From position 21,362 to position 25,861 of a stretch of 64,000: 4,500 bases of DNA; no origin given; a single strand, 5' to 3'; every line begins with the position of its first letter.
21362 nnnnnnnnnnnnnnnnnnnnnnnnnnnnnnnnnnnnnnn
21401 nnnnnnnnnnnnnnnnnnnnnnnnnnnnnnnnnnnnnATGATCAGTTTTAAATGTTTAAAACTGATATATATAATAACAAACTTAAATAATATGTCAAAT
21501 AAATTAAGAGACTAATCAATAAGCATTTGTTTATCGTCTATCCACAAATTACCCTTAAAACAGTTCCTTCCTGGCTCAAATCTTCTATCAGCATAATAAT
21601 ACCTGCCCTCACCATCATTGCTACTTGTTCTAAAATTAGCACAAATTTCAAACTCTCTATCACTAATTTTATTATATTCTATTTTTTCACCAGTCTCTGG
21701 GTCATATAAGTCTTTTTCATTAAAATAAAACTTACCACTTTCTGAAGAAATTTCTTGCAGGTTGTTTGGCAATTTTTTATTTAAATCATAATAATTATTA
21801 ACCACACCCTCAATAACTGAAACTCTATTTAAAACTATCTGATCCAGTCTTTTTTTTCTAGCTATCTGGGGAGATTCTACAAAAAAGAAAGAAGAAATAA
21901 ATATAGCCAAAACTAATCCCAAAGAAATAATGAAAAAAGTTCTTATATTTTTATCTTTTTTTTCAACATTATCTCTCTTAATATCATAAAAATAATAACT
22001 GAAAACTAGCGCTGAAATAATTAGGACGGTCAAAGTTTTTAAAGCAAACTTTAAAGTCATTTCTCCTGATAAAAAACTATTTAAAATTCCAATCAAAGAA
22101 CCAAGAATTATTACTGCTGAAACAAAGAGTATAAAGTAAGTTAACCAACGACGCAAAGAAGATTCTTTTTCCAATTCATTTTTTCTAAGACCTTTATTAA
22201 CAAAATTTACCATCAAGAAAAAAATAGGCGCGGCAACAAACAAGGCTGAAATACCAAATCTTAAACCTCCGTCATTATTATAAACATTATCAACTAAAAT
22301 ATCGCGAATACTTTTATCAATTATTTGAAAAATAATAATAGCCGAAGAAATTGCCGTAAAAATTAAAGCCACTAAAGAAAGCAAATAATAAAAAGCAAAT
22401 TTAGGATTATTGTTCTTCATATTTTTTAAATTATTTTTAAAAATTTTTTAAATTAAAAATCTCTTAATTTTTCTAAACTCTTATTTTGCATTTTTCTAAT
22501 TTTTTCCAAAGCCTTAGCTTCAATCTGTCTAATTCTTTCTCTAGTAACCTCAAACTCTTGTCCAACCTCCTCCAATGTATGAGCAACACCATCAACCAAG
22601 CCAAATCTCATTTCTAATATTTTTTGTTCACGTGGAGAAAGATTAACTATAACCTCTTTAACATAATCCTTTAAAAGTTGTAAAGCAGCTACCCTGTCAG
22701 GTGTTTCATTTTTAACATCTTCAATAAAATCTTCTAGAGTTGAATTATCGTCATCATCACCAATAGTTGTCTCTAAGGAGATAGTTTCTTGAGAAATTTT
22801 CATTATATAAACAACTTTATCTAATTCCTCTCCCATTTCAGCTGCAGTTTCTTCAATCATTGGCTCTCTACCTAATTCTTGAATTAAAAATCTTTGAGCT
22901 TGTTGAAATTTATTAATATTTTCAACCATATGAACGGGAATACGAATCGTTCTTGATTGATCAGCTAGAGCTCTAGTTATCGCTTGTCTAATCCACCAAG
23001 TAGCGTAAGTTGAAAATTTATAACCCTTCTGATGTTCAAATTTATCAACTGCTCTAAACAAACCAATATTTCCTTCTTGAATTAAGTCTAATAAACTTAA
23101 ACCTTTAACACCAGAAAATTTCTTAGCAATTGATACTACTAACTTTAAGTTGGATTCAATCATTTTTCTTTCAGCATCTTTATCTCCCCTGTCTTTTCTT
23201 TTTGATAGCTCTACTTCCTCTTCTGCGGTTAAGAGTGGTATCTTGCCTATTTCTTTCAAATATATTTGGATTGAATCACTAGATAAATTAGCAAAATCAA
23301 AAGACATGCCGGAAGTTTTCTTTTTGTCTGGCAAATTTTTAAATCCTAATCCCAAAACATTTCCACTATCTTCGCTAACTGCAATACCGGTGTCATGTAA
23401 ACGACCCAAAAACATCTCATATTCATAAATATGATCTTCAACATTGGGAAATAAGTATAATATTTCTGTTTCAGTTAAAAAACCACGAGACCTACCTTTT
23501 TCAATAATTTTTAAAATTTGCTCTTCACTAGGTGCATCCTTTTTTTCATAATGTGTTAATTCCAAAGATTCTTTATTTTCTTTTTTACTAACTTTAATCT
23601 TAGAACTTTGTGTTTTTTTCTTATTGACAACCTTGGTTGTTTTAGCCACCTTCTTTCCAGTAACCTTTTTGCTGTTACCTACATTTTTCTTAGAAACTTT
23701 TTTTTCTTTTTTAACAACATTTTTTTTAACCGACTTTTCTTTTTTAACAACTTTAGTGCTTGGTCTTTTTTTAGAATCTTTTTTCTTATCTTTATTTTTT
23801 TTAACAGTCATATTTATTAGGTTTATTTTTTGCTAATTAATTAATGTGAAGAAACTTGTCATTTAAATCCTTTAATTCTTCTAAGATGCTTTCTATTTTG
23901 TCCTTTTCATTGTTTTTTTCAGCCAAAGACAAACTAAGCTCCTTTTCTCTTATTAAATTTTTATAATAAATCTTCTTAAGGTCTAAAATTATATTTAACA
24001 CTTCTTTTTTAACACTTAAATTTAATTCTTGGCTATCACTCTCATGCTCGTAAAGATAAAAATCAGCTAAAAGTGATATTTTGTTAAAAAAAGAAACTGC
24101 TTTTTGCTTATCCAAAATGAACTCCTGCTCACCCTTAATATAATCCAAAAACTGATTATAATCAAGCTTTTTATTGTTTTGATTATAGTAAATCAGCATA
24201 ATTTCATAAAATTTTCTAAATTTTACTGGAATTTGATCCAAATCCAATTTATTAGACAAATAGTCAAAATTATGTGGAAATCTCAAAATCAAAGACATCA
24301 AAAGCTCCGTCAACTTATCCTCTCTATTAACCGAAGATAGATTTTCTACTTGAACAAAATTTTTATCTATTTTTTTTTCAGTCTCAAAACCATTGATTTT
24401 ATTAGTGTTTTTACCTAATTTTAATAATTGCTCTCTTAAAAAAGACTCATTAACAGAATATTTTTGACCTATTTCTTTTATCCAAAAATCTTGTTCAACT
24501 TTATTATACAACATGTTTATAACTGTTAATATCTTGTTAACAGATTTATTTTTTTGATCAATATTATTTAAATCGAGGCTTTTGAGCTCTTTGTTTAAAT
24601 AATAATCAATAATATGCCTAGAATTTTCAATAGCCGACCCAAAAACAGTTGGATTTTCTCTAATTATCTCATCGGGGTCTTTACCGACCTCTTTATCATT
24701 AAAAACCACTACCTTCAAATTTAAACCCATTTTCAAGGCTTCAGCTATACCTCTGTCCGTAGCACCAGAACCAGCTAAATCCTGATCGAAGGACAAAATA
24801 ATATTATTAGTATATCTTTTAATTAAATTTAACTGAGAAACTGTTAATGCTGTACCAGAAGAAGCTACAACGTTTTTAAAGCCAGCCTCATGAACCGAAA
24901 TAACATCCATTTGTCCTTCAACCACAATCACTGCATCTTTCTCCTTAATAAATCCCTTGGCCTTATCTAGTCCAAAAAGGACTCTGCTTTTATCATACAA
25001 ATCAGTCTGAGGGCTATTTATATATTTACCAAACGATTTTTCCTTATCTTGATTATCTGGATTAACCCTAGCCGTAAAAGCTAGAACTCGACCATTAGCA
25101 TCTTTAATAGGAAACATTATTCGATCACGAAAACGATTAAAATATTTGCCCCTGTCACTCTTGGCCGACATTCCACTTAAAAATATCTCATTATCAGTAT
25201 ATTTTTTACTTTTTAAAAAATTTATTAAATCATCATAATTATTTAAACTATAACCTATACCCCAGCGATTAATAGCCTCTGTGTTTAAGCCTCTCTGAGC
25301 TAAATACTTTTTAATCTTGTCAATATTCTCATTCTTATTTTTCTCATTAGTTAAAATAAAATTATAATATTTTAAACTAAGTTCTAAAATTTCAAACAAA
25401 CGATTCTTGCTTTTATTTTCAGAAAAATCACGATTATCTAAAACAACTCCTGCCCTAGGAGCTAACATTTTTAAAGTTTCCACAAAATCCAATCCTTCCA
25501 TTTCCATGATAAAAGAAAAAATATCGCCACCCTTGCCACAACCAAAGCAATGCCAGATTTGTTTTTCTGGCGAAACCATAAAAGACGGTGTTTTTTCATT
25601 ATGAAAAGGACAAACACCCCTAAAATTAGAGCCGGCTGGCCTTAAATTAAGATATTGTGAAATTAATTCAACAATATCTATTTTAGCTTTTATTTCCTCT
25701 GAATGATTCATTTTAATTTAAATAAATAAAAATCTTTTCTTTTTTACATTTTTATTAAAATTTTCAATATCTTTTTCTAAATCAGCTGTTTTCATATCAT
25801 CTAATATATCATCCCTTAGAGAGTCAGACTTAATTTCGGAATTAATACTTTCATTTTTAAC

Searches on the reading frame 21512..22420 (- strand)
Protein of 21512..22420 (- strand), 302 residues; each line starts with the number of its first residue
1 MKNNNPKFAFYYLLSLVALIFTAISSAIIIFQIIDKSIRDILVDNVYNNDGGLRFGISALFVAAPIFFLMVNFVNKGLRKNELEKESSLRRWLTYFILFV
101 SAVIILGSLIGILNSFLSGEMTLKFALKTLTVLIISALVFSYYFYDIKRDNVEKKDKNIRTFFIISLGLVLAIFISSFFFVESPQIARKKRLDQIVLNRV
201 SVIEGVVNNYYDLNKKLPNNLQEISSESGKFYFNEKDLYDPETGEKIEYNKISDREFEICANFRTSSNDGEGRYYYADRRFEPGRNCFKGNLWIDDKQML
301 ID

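Call 27: search_protein_families(library=pfam, proteins=[window:21512-22420:-], max_evalue=0.001)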
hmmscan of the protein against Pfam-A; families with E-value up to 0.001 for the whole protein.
window:21512-22420:- (302 aa): 2 families
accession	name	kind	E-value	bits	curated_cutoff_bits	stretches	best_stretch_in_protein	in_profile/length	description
PF18920.5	DUF5671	-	2.6e-23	82.8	28.4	1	9-140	2-129/132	Domain of unknown function (DUF5671)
PF04143.19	Sulf_transp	-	6.1e-05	23.2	27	1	14-178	88-246/310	Sulphur transport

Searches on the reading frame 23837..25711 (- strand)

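Call 28: search_protein_families(library=pfam, proteins=[window:23837-25711:-], max_evalue=0.001)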
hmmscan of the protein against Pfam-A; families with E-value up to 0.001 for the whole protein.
window:23837-25711:- (624 aa): 7 families
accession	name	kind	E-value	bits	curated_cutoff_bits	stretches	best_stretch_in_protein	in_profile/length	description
PF01807.25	Zn_ribbon_DnaG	-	5.3e-35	119.6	24.9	1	5-92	7-94/98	CHC2 zinc finger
PF08275.17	DNAG_N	-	7.9e-35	120.2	26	1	126-252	7-128/128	DNA primase catalytic core, N-terminal domain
PF13155.12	Toprim_2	-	9.5e-21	74.4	22.1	1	262-350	1-88/88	Toprim-like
PF13662.12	Toprim_4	-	1.1e-16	61.2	25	1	260-335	2-84/85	Toprim domain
PF01751.28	Toprim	-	1.6e-12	47.8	23.1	1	261-322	2-77/96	Toprim domain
PF10410.14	DnaB_bind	-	1.2e-05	25.9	20.6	1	368-422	1-55/56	DnaB-helicase binding domain of primase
PF13362.12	Toprim_3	-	1.9e-05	25.4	27.2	1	261-352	2-91/95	Toprim domain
